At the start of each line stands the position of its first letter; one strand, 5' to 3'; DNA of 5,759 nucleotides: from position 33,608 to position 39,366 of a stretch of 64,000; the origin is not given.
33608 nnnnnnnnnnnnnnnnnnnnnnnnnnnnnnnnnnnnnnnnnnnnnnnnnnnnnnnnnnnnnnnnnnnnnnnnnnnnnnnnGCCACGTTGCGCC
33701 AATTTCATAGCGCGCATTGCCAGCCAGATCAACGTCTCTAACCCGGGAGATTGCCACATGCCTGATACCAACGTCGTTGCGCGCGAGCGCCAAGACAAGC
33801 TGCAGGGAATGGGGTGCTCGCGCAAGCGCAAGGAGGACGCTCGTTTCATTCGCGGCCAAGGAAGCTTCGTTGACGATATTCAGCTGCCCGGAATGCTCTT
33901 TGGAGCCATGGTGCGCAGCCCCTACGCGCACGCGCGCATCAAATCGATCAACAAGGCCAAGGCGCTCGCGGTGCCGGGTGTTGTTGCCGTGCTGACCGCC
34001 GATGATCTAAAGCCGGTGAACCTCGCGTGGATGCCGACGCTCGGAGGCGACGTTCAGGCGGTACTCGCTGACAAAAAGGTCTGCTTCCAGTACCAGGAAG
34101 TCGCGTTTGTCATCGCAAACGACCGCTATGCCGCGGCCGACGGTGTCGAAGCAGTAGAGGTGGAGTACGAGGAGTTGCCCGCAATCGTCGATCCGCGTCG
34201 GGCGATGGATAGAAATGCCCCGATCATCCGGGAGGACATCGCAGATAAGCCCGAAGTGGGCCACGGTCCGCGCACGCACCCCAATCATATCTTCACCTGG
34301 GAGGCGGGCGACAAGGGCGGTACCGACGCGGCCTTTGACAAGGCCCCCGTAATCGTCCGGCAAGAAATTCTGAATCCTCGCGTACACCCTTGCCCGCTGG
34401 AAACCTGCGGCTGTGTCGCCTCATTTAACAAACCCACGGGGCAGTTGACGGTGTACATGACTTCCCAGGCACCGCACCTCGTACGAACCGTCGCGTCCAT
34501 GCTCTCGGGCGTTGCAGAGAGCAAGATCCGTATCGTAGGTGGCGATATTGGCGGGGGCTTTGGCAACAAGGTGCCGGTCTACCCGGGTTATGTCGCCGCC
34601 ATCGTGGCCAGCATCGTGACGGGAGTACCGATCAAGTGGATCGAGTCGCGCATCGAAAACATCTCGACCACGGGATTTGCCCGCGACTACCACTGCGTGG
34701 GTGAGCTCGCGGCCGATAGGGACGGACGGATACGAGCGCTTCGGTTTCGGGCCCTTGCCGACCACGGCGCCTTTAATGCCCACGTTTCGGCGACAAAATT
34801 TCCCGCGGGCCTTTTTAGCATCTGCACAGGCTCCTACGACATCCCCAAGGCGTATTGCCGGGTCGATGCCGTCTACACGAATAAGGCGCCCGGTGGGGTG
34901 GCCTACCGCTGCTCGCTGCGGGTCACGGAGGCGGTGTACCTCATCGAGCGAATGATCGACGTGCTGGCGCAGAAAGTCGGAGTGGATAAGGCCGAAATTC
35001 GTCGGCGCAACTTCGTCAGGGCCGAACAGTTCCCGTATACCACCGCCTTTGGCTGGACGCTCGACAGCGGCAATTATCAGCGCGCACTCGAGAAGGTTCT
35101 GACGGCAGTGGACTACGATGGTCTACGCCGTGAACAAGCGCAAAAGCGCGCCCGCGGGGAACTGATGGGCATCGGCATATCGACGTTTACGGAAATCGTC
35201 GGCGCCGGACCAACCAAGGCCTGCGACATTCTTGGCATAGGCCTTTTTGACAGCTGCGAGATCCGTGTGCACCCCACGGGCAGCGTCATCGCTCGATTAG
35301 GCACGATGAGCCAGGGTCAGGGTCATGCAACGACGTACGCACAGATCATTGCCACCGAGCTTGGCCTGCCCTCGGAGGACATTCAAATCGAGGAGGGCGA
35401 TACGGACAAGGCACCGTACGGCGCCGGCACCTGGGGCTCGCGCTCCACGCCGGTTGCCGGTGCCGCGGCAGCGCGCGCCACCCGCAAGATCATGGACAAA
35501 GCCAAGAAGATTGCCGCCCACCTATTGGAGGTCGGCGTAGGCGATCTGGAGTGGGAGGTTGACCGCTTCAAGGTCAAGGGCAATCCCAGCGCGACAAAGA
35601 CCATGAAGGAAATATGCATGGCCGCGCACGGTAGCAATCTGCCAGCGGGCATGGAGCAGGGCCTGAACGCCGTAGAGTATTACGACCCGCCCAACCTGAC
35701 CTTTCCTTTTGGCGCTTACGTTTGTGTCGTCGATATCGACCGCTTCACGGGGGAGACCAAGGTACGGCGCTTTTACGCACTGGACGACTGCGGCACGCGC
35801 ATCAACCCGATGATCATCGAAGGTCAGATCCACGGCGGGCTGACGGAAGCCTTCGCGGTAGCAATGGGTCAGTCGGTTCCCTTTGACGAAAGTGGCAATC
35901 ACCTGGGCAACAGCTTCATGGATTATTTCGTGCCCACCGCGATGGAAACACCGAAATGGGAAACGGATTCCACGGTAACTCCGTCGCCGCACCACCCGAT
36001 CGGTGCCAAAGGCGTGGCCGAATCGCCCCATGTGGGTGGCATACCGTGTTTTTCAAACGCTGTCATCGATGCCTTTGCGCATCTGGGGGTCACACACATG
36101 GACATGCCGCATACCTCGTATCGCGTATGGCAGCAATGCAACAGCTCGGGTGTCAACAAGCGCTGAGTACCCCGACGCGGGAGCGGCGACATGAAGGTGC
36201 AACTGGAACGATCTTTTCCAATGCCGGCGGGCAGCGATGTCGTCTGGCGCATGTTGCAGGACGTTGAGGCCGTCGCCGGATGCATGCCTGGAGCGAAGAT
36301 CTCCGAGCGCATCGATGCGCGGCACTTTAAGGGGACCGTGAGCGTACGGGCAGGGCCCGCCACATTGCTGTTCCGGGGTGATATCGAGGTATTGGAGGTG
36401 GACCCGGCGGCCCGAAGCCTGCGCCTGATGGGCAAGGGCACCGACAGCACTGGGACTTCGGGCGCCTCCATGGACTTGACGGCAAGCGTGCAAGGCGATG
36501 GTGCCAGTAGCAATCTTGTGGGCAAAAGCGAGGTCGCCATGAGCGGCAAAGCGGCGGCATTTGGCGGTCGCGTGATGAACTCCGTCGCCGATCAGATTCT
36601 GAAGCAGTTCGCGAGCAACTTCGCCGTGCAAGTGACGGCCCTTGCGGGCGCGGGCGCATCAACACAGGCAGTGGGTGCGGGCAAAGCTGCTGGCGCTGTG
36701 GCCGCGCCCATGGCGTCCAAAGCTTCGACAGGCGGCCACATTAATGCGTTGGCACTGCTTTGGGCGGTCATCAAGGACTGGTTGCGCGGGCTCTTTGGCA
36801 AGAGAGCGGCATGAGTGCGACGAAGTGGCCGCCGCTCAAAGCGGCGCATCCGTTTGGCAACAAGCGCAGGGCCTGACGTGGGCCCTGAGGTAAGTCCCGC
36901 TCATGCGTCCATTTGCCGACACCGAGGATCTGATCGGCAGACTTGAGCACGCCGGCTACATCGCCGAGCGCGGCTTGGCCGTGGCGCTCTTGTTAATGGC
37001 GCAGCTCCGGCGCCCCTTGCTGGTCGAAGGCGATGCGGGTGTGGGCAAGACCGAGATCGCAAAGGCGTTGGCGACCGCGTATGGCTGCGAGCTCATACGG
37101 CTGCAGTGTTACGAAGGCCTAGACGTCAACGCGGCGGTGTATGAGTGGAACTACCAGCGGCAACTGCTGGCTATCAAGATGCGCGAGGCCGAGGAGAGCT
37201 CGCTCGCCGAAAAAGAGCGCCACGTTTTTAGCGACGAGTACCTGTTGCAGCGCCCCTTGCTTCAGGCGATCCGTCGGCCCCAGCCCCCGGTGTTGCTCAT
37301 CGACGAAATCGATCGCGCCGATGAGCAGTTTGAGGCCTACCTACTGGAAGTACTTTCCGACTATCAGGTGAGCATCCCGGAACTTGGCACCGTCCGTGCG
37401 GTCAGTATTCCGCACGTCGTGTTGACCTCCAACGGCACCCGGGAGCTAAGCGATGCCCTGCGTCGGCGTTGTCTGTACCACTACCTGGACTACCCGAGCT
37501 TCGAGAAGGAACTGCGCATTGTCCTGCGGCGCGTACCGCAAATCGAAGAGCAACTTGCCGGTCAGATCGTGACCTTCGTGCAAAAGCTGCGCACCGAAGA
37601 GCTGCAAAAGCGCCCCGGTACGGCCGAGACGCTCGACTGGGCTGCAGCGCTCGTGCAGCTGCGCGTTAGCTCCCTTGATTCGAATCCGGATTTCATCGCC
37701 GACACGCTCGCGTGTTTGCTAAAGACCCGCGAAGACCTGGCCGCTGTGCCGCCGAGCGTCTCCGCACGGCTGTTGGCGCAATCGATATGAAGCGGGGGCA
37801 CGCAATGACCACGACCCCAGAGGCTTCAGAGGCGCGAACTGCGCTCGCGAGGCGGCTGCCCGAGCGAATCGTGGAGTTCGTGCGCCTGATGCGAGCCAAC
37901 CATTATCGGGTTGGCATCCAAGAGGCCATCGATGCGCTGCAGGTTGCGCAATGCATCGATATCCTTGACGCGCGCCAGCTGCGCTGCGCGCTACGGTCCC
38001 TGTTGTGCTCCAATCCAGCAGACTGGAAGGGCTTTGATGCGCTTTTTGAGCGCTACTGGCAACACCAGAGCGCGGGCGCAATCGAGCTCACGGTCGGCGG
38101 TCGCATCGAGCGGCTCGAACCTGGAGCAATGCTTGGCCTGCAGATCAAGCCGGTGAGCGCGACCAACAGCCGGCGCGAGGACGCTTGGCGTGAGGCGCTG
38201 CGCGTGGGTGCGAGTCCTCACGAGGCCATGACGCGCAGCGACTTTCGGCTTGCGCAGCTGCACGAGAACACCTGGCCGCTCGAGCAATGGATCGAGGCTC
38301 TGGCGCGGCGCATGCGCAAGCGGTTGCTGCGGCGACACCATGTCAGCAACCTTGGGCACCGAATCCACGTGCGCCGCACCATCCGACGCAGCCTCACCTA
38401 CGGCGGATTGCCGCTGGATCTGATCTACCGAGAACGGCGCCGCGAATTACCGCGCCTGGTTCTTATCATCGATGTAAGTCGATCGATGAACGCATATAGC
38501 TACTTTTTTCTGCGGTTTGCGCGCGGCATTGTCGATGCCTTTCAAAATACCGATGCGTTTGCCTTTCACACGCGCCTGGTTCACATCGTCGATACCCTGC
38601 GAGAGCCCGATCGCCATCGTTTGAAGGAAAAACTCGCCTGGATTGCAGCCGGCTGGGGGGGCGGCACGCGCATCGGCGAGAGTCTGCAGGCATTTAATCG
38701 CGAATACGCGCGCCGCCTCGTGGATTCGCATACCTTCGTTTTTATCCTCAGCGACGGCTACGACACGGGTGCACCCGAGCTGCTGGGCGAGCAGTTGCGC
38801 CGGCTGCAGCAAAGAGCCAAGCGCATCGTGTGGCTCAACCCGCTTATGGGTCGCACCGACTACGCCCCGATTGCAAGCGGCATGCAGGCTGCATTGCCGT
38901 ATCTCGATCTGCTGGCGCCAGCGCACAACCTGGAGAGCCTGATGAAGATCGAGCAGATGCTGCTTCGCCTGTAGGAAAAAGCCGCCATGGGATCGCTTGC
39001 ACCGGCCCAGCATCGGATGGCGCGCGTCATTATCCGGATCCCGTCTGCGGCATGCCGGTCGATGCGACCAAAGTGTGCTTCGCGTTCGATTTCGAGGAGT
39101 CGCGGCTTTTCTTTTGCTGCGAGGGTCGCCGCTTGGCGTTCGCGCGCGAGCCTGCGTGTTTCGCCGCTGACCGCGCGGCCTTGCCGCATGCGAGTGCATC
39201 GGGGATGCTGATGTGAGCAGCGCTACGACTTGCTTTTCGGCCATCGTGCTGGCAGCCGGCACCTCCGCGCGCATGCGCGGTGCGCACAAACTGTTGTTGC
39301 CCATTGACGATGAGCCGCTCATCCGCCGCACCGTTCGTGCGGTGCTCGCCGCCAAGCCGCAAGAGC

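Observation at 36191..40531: CODH maturation cluster without coxF, ending in a YHS protein and a Met/Cys-rich membrane protein: candidate alternative copper-delivery route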

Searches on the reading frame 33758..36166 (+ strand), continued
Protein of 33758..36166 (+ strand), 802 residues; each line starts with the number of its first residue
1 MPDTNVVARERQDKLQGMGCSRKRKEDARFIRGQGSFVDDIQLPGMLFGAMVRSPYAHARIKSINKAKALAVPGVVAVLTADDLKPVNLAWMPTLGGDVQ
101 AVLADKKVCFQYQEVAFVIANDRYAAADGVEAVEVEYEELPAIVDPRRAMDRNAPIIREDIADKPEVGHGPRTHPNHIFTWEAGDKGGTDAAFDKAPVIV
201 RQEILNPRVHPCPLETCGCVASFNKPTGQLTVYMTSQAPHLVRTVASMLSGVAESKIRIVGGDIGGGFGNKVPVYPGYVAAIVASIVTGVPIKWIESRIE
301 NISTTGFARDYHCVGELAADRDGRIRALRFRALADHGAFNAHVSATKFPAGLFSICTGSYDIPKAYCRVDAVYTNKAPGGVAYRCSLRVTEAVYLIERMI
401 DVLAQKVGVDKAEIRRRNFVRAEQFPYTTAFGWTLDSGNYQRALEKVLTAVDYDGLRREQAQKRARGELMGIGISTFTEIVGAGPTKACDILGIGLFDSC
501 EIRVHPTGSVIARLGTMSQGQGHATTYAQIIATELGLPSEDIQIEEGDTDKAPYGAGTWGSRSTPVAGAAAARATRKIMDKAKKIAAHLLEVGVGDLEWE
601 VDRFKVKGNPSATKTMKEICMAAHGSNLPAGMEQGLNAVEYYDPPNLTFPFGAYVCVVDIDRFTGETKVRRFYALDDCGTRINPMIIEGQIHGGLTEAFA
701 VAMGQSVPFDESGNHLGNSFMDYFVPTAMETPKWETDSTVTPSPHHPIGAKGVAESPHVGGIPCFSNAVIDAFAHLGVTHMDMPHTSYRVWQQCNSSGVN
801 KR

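Call 111: get_annotated_region(hit=H20, flank=9000)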
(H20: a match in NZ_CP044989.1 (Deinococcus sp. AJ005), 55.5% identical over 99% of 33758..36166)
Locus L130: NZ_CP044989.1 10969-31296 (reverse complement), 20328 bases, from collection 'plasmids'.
description: Deinococcus sp. AJ005 plasmid p380k, complete sequence
organism: Deinococcus sp. AJ005 (NCBI taxid 2652443)
taxonomy: Bacteria; Deinococcota; Deinococci; Deinococcales; Deinococcaceae; Deinococcus; Deinococcus sp. AJ005
host: -; source: single cell; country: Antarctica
typing (MOB-suite, as given by PLSDB): non-mobilizable
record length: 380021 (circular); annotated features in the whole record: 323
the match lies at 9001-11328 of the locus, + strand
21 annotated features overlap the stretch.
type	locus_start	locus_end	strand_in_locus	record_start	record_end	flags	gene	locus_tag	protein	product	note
CDS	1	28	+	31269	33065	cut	-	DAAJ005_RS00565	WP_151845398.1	acyl-CoA dehydrogenase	-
CDS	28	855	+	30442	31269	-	-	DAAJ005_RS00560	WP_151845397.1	alpha/beta fold hydrolase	-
CDS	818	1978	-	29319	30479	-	nagA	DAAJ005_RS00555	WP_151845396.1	N-acetylglucosamine-6-phosphate deacetylase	GO:0006040 - amino sugar metabolic process [Evidence IEA]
CDS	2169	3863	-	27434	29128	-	-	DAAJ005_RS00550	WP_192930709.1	GGDEF domain-containing protein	-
CDS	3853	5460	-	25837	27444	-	-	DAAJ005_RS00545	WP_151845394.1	HD domain-containing phosphohydrolase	-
CDS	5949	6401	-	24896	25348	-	-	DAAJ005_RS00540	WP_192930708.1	hypothetical protein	-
CDS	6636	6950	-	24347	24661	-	-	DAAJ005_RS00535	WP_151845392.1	hypothetical protein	-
CDS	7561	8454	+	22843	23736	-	-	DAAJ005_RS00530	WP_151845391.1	xanthine dehydrogenase family protein subunit M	-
CDS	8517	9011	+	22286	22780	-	-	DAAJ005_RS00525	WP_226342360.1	(2Fe-2S)-binding protein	-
CDS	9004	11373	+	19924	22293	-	-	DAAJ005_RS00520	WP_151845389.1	aerobic carbon-monoxide dehydrogenase large subunit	-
CDS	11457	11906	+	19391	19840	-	-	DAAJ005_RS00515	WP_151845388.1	carbon monoxide dehydrogenase subunit G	-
CDS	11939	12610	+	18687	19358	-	-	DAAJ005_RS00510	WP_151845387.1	TIGR02466 family protein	-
CDS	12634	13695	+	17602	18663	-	-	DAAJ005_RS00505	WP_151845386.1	XdhC family protein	-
CDS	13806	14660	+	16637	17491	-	-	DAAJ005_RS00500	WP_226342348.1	MoxR family ATPase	-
CDS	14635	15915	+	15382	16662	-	-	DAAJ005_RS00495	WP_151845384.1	VWA domain-containing protein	-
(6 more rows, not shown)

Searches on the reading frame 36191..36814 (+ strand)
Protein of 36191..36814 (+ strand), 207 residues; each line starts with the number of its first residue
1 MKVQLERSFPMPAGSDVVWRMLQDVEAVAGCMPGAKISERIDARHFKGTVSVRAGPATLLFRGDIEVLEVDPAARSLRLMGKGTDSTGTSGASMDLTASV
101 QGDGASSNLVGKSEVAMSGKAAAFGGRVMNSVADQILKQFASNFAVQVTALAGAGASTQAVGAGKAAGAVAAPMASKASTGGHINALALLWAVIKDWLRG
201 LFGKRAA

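Call 3: search_protein_families(library=pfam, proteins=[window:36191-36814:+], max_evalue=0.01)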
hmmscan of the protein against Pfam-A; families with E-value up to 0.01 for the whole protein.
window:36191-36814:+ (207 aa): 2 families
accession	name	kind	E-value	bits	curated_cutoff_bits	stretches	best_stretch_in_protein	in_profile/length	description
PF06240.19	COXG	-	2.7e-19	69.7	22.2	1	11-148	5-139/140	Carbon monoxide dehydrogenase subunit G (CoxG)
PF10604.15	Polyketide_cyc2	-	0.001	19.8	27.4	1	3-145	2-138/142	Polyketide cyclase / dehydrase and lipid transport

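Call 10: search_protein_families(library=ncbifam, proteins=[window:36191-36814:+], max_evalue=0.01)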
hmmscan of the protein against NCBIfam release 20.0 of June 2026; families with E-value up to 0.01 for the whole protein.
window:36191-36814:+ (207 aa): 0 families

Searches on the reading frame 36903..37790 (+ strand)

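Call 3: search_protein_families(library=pfam, proteins=[window:36903-37790:+], max_evalue=0.01)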
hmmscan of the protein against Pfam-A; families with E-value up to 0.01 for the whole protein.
window:36903-37790:+ (295 aa): 12 families
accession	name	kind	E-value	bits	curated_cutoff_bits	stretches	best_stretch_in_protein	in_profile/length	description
PF07728.20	AAA_5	-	2.4e-12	47.5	22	1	39-190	2-139/139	AAA domain (dynein-related subfamily)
PF00004.35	AAA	-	1.7e-10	41.9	21.2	1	40-190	2-123/131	ATPase family associated with various cellular activities (AAA)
PF07724.20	AAA_2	-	1.1e-07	32.4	27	1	40-187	7-135/166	AAA domain (Cdc48 subfamily)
PF07726.17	AAA_3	-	1.2e-07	32.2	27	0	130-176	65-109/131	ATPase family associated with various cellular activities (AAA)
PF13191.12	AAA_16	-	3.2e-06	28.2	32.6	1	37-149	25-154/167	AAA ATPase domain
PF13401.12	AAA_22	-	5.9e-06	27.1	27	1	36-151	5-108/130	AAA domain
PF05729.18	NACHT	-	0.00051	20.3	26.7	0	37-60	1-24/167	NACHT domain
PF00158.32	Sigma54_activat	-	0.00084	19.5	20.2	0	32-58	18-44/168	Sigma-54 interaction domain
PF05496.18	RuvB_N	-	0.0012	19.1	27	0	129-158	86-115/159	Holliday junction DNA helicase RuvB P-loop domain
PF12774.13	AAA_6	-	0.0033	16.9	25.2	1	41-77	37-73/327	Hydrolytic ATP binding site of dynein motor region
PF01637.24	ATPase_2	-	0.0056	16.9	33.2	1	33-207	17-191/225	ATPase domain predominantly from Archaea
PF13173.12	AAA_14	-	0.0094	16.4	27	0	37-144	3-79/129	AAA domain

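Call 10: search_protein_families(library=ncbifam, proteins=[window:36903-37790:+], max_evalue=0.01)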
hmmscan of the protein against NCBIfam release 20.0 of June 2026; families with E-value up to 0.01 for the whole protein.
window:36903-37790:+ (295 aa): 13 families
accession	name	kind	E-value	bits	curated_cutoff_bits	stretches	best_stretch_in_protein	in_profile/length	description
NF047784.1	MadB_ATPase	equivalog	1.2e-85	287.3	475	1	4-281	1-292/298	MadB family AAA-type ATPase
TIGR02640.1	gas_vesic_GvpN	equivalog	2.2e-09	37.2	266.8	1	36-252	21-238/262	gas vesicle protein GvpN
TIGR02639.1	ClpA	equivalog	6.7e-07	27.9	993.15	1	39-69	490-520/734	ATP-dependent Clp protease ATP-binding subunit ClpA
NF003230.0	PRK04195.1-6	equivalog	0.00024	19.9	441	1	31-68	34-71/494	replication factor C large subunit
TIGR03346.1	chaperone_ClpB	equivalog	0.00043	18.7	1232.1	0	119-177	659-716/853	ATP-dependent chaperone ClpB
NF003229.0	PRK04195.1-5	equivalog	0.00056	18.7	280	1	36-67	44-75/413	replication factor C large subunit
NF000868.0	PRK00080.1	equivalog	0.0006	18.8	282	0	129-189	104-170/330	Holliday junction branch migration DNA helicase RuvB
NF003234.0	PRK04195.2-4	equivalog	0.00062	18.8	529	1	36-69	38-71/497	replication factor C large subunit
TIGR00635.1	ruvB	equivalog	0.0013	17.8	299.05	0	129-199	83-160/305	Holliday junction branch migration DNA helicase RuvB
TIGR00763.1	lon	equivalog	0.0019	16.7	608.05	0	39-67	356-384/795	endopeptidase La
NF033606.1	heat_AAA_ClpK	exception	0.0025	15.7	1900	0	39-63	646-671/949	heat shock survival AAA family ATPase ClpK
NF008118.0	PRK10865.1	equivalog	0.0088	14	1417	0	119-180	662-722/857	ATP-dependent chaperone ClpB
NF033607.0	disagg_AAA_ClpG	exception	0.0095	13.9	1900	0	39-63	625-650/932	AAA family protein disaggregase ClpG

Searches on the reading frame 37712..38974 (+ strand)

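Call 3: search_protein_families(library=pfam, proteins=[window:37712-38974:+], max_evalue=0.01)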
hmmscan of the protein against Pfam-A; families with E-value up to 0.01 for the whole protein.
window:37712-38974:+ (420 aa): 2 families
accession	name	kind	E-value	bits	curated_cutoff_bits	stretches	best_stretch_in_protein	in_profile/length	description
PF05762.20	VWA_CoxE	-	2.5e-58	197.6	26.4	1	191-410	2-222/222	VWA domain containing CoxE-like protein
PF13519.12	VWA_2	-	0.0046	18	27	0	249-349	1-106/107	von Willebrand factor type A domain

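Call 10: search_protein_families(library=ncbifam, proteins=[window:37712-38974:+], max_evalue=0.01)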
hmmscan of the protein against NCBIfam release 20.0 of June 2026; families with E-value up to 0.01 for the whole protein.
window:37712-38974:+ (420 aa): 1 family
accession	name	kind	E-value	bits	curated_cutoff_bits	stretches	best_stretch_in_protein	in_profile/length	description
NF047783.1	VWA_dom_MadC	equivalog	1.9e-23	83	600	2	181-380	260-457/498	MadC family VWA domain-containing protein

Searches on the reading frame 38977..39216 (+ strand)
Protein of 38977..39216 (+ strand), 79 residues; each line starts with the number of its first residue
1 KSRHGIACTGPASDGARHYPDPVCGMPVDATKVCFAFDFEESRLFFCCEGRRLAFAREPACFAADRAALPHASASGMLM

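Call 3: search_protein_families(library=pfam, proteins=[window:38987-39211:+], max_evalue=0.01)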
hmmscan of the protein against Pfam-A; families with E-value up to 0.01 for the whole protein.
window:38987-39211:+ (74 aa): 0 families

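Call 24: search_protein_families(library=pfam, proteins=[window:38977-39216:+], max_evalue=1)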
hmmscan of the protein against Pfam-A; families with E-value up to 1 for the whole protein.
window:38977-39216:+ (79 aa): 1 family
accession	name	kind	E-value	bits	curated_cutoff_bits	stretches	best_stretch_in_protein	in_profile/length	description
PF04945.19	YHS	-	0.00096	19.5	30.3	1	21-63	3-44/47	YHS domain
